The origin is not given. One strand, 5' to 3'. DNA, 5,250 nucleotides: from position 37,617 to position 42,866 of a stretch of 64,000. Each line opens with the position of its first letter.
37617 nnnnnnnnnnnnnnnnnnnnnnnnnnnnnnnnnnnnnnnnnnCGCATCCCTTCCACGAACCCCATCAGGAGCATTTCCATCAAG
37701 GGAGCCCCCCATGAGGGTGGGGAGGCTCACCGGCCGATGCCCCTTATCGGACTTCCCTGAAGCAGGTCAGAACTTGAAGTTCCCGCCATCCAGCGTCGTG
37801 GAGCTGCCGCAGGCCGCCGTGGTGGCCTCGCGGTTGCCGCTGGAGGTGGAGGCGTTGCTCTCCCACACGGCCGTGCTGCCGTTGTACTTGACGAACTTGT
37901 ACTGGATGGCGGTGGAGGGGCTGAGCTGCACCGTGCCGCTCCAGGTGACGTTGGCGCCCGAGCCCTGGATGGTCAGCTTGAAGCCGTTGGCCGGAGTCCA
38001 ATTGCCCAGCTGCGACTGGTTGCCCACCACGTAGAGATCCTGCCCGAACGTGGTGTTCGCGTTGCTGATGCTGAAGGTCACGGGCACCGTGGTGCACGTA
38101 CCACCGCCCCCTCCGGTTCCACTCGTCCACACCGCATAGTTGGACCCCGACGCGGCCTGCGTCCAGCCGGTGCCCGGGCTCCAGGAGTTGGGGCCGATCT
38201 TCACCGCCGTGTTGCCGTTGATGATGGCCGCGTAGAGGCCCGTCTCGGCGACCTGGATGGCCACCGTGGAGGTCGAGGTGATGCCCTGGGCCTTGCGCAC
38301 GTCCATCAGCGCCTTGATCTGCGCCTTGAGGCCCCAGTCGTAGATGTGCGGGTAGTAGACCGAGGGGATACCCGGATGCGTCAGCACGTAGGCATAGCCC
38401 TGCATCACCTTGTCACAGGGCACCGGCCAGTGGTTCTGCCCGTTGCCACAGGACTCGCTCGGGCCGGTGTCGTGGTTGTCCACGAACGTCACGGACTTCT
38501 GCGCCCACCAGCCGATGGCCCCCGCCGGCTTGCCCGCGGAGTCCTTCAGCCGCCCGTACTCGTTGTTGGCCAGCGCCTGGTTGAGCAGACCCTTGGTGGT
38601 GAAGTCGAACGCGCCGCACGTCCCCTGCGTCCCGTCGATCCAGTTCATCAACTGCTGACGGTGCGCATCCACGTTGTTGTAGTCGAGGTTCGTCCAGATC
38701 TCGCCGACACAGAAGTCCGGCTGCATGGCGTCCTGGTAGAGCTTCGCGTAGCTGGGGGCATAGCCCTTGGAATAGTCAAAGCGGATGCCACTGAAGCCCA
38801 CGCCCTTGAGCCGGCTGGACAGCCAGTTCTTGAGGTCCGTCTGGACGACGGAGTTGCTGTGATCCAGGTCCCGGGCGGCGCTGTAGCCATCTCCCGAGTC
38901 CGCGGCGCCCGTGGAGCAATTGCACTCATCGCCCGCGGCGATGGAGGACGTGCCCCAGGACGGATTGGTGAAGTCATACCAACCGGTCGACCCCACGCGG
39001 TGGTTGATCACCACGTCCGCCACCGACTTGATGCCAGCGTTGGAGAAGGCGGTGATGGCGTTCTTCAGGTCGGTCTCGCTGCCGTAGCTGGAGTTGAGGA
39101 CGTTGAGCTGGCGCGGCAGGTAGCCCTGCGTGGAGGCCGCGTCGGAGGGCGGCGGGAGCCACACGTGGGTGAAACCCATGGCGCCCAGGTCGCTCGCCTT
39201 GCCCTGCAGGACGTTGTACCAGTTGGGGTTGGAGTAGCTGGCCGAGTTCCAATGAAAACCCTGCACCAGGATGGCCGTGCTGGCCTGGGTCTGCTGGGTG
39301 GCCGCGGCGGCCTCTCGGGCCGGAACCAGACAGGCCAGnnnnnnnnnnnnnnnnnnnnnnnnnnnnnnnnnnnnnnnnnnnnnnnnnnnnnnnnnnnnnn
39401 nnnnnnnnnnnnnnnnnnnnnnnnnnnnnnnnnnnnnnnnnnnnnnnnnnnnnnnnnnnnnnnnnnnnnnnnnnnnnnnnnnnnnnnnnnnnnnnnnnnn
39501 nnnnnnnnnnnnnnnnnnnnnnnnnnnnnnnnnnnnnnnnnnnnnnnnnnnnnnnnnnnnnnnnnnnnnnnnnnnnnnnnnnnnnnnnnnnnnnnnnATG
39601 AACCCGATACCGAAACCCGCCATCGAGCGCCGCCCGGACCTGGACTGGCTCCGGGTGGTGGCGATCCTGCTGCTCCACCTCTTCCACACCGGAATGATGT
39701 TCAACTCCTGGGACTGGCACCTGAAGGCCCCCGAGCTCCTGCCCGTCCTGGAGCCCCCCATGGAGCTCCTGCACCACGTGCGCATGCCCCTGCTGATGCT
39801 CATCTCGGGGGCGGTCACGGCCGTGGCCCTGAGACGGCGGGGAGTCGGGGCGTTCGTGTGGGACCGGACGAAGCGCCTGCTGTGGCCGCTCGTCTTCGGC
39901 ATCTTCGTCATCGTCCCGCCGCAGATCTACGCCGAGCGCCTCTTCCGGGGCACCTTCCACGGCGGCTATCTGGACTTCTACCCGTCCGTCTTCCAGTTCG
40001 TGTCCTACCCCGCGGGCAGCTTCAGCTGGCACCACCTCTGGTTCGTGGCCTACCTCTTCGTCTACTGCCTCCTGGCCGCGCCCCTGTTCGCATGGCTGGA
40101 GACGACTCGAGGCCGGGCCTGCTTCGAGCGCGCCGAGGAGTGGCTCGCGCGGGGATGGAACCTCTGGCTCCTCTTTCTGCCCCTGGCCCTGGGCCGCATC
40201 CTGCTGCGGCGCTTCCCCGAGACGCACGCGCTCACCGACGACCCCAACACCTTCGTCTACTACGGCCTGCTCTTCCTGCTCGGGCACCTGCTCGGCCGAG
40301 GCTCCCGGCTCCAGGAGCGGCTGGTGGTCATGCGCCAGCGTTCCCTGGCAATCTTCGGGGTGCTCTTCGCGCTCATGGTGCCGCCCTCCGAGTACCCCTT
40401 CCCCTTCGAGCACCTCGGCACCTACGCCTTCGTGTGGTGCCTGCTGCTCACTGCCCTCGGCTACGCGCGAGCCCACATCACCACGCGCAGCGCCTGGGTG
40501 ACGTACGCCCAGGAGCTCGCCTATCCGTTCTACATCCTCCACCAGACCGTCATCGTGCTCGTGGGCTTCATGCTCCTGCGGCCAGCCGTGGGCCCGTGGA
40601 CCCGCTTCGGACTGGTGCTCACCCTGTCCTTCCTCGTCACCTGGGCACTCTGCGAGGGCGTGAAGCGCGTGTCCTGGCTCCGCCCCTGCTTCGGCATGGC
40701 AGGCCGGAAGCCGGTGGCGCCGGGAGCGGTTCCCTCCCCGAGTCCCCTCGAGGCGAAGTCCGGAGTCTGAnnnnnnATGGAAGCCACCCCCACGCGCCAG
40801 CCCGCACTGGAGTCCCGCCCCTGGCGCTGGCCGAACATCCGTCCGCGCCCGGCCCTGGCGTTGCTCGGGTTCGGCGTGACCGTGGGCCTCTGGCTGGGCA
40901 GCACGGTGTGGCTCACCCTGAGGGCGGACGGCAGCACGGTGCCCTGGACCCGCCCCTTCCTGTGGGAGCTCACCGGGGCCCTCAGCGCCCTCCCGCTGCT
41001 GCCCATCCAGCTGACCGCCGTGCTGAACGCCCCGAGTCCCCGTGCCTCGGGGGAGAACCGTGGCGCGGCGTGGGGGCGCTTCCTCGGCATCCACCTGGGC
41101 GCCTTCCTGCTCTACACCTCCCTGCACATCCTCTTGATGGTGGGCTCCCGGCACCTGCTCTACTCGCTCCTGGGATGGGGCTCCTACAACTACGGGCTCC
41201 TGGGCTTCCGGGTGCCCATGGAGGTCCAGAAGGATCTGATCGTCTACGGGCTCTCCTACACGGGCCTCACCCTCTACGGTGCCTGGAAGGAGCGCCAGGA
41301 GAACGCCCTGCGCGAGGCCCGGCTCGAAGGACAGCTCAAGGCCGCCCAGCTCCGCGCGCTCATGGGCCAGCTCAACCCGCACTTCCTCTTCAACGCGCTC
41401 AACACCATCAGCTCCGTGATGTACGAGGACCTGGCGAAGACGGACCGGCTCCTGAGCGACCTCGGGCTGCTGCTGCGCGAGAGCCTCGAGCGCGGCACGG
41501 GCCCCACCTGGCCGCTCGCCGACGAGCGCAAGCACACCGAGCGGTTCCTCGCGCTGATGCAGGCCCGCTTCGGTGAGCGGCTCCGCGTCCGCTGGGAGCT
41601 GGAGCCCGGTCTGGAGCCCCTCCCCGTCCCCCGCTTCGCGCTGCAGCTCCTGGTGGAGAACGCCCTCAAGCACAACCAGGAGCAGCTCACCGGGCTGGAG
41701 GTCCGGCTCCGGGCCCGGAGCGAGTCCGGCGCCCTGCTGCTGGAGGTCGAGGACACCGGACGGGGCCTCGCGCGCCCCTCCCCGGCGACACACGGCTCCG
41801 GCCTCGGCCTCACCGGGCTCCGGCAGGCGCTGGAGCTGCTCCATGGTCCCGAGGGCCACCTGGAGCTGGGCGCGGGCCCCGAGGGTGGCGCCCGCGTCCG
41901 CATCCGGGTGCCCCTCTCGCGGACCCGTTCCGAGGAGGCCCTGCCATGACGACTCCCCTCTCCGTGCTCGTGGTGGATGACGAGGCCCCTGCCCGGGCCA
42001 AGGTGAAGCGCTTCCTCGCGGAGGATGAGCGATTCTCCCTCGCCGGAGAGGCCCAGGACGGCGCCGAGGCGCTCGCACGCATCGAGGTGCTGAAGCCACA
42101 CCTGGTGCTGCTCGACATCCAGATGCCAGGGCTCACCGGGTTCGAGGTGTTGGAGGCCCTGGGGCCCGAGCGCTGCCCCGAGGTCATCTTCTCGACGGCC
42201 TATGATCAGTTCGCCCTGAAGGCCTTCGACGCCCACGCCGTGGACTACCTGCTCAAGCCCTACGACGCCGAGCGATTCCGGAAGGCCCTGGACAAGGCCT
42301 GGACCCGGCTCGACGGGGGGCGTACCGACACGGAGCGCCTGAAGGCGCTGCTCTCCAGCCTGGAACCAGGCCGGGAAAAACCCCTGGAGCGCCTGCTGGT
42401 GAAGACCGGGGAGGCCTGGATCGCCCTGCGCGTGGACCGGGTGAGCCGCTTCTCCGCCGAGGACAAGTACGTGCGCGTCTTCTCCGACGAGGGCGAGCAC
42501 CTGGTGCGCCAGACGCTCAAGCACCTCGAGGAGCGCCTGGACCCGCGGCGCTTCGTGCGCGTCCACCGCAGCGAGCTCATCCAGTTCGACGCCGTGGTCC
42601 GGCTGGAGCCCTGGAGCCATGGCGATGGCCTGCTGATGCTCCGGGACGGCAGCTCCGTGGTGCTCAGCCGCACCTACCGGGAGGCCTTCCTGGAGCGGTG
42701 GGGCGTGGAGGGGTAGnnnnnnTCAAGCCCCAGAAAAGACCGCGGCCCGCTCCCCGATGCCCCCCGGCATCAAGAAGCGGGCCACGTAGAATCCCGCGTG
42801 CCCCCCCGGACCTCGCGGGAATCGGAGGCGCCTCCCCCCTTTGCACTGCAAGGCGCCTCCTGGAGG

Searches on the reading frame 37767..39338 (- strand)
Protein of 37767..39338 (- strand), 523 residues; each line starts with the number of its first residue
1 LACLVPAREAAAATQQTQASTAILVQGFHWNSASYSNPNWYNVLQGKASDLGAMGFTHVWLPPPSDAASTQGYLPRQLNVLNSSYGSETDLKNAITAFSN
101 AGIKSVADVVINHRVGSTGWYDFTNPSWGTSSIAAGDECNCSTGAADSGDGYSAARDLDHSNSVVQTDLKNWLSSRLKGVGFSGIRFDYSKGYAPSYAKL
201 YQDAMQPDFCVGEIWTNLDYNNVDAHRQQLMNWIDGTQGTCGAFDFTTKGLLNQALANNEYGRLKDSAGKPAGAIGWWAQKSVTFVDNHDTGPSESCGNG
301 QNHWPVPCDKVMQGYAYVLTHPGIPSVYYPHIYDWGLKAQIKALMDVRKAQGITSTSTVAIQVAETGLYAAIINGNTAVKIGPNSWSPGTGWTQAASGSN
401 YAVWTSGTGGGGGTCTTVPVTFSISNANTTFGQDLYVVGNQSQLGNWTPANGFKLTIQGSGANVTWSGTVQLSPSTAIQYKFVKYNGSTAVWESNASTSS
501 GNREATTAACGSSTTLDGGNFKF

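Call 68: search_protein_families(library=pfam, proteins=[window:37767-39338:-], max_evalue=0.00001)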
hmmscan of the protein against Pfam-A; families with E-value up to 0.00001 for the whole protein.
window:37767-39338:- (523 aa): 4 families
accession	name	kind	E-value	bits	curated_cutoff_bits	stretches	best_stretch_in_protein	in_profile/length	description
PF00686.25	CBM_20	-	7.9e-23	80.5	23.3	1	417-512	1-92/97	Starch binding domain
PF07821.18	Alpha-amyl_C2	-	6.9e-19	68.3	27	1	351-405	2-60/60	Alpha-amylase C-terminal beta-sheet domain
PF00128.31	Alpha-amylase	-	5.9e-12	46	22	1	52-122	29-100/446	Alpha amylase, catalytic domain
PF09081.16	AMT4_dom_C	-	1.4e-07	31.8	27.6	1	333-377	1-45/64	Glucan 1,4-alpha-maltotetraohydrolase, domain C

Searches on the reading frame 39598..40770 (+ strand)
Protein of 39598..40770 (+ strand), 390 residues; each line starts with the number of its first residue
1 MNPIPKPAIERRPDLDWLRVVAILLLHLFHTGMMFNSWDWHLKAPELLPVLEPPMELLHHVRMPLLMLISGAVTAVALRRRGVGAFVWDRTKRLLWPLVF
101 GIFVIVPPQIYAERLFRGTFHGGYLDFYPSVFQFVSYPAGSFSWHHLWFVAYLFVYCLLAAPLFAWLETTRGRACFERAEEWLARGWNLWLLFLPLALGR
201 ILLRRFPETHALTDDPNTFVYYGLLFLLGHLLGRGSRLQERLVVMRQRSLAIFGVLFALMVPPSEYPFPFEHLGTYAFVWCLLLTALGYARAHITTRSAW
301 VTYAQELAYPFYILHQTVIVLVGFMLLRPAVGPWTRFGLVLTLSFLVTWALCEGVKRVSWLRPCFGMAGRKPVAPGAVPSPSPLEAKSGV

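Call 23: search_protein_families(library=pfam, proteins=[window:39598-40770:+], max_evalue=1)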
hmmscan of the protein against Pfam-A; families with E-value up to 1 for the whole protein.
window:39598-40770:+ (390 aa): 2 families
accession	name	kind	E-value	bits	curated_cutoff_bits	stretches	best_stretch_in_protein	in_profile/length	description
PF01757.29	Acyl_transf_3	-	7.1e-27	94.8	31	1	14-351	3-324/326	Acyltransferase domain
PF01708.21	Gemini_mov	-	0.075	13.2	25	1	12-43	29-60/92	Geminivirus putative movement protein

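Call 71: find_homologous_proteins(query=window:39598-40770:+, max_evalue=1e-60)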
Query window:39598-40770:+ (390 aa): 1088 proteins with E <= 1e-60 among 8000 candidates; the best 120 are listed.
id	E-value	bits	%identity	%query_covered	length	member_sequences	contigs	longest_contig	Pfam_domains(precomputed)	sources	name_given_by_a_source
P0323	1.5e-245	833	94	100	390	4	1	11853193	PF01757.29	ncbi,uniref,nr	ncbi:acyltransferase family protein [Cystobacter fuscus]|uniref:acyltransferase family protein n=1 T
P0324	2.1e-182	625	72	100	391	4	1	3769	PF01757.29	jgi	jgi:glucans biosynthesis protein C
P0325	6.4e-177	607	72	98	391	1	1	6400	PF01757.29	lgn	-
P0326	4.8e-173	594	70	97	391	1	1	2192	PF01757.29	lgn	-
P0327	7.3e-173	594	71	95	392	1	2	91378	PF01757.29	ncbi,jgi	jgi:peptidoglycan/LPS O-acetylase OafA/YrhL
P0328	2.6e-169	582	68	99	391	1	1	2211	PF01757.29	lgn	-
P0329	6.4e-168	577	72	96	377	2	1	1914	PF01757.29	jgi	jgi:hypothetical protein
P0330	7.4e-168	577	70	96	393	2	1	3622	PF01757.29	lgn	-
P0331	2.5e-162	559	67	100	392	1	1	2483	PF01757.29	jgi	jgi:glucans biosynthesis protein C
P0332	2.7e-162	559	67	98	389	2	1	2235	PF01757.29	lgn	-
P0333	7.6e-162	557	68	95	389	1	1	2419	PF01757.29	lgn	-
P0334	9.1e-162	557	67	96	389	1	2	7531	PF01757.29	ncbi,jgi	jgi:peptidoglycan/LPS O-acetylase OafA/YrhL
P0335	1.3e-161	557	68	95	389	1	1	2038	PF01757.29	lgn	-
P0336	2.1e-161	556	67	99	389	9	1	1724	PF01757.29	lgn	-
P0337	8.0e-161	554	65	99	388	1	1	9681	PF01757.29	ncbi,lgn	ncbi:acyltransferase family protein [Pyxidicoccus sp. 3LG]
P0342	5.7e-156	538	67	94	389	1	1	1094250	PF01757.29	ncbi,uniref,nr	ncbi:acyltransferase family protein [Pyxidicoccus xibeiensis]|uniref:acyltransferase family protein 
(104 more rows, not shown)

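Call 72: find_encoding_contigs(protein=P0323, flank=9000, max_places=3)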
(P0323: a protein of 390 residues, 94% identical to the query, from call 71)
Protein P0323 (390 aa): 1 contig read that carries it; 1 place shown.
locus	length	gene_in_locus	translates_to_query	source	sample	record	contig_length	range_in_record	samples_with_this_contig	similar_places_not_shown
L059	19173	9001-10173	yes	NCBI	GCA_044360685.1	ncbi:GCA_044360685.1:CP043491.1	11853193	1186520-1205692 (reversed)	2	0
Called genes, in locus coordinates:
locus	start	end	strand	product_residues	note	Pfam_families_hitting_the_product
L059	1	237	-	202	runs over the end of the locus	PF01494:FAD_binding_3, PF21274:Rng_hyd_C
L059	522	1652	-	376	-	PF12680:SnoaL_2, PF14534:DUF4440 (faint), PF00106:adh_short, PF13561:adh_short_C2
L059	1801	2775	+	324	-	PF12852:Cupin_6, PF12833:HTH_18, PF00165:HTH_AraC (weak)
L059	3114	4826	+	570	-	PF14319:Zn_Tnp_IS91, PF04986:Y2_Tnp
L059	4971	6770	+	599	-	PF07969:Amidohydro_3, PF01979:Amidohydro_1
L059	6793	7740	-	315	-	PF00126:HTH_1, PF03466:LysR_substrate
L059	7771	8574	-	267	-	-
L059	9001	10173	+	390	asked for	PF01757:Acyl_transf_3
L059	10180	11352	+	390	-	PF06580:His_kinase, PF02518:HATPase_c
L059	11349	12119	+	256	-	PF00072:Response_reg, PF04397:LytTR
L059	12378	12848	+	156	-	PF01527:HTH_Tnp_1, PF13542:HTH_Tnp_ISL3 (weak), PF13384:HTH_23 (faint)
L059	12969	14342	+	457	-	PF01548:DEDD_Tnp_IS110, PF02371:Transposase_20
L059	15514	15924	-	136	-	PF00903:Glyoxalase (weak)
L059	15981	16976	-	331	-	-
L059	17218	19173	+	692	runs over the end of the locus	PF04879:Molybdop_Fe4S4, PF00384:Molybdopterin, PF01568:Molydop_binding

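Call 81: find_encoding_contigs(protein=P0327, flank=3000, max_places=2)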
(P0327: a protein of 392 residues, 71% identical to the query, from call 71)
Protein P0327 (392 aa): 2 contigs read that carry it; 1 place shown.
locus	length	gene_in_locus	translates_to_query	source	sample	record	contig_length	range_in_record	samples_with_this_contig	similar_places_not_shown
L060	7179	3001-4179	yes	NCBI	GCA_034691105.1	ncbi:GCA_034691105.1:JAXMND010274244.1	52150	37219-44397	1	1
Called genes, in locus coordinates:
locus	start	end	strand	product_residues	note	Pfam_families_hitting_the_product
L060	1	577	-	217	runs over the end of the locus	PF12973:Cupin_7, PF07883:Cupin_2 (weak)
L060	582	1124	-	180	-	PF07638:Sigma70_ECF (weak), PF04542:Sigma70_r2, PF08281:Sigma70_r4_2, PF04545:Sigma70_r4 (weak)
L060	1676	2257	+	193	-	-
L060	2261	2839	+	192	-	-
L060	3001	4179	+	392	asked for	PF01757:Acyl_transf_3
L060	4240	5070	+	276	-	PF18950:DUF5694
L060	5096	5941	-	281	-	PF01209:Ubie_methyltran, PF13489:Methyltransf_23, PF01135:PCMT, PF13847:Methyltransf_31, PF08241:Methyltransf_11, PF08242:Methyltransf_12, PF13649:Methyltransf_25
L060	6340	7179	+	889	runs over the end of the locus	PF13472:Lipase_GDSL_2 (faint)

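Call 82: find_encoding_contigs(protein=P0342, flank=3000, max_places=2)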
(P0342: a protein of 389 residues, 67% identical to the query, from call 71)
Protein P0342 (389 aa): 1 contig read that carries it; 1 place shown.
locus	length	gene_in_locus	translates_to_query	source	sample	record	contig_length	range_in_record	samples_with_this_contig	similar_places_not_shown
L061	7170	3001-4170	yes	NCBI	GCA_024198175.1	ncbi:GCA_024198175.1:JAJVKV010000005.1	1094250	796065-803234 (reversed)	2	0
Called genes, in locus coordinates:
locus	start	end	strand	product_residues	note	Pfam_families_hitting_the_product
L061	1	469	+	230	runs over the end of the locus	PF01386:Ribosomal_L25p, PF14693:Ribosomal_TL5_C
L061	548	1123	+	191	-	PF01195:Pept_tRNA_hydro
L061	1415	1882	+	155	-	PF01250:Ribosomal_S6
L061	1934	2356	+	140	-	-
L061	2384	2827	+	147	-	PF01281:Ribosomal_L9_N, PF03948:Ribosomal_L9_C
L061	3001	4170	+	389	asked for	PF01757:Acyl_transf_3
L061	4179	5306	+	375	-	PF06580:His_kinase, PF02518:HATPase_c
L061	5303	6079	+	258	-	PF00072:Response_reg, PF04397:LytTR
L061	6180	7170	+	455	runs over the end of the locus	PF00772:DnaB, PF03796:DnaB_C, PF13481:AAA_25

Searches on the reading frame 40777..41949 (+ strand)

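Call 68: search_protein_families(library=pfam, proteins=[window:40777-41949:+], max_evalue=0.00001)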
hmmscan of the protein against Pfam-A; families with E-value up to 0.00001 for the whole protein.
window:40777-41949:+ (390 aa): 2 families
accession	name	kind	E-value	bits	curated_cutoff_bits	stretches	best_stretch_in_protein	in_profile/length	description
PF06580.19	His_kinase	-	2.7e-20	72.8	25.2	1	190-269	1-81/81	Histidine kinase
PF02518.31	HATPase_c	-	2.8e-12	47.5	26.4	1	288-381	9-110/111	Histidine kinase-, DNA gyrase B-, and HSP90-like ATPase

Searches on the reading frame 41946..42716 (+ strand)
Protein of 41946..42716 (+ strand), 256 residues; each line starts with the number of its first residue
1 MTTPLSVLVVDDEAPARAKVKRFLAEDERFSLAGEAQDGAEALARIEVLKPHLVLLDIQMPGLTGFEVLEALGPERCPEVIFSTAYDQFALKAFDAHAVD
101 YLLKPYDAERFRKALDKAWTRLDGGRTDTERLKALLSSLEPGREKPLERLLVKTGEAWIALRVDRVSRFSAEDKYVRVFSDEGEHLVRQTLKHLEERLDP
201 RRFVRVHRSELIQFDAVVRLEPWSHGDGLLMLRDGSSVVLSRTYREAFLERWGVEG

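Call 68: search_protein_families(library=pfam, proteins=[window:41946-42716:+], max_evalue=0.00001)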
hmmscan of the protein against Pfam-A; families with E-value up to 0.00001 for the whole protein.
window:41946-42716:+ (256 aa): 2 families
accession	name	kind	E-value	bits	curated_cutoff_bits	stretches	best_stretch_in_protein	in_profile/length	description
PF00072.30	Response_reg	-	1.8e-22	80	30.2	1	7-115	1-110/111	Response regulator receiver domain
PF04397.21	LytTR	-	5.6e-22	78.2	22.6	1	158-252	3-97/98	LytTr DNA-binding domain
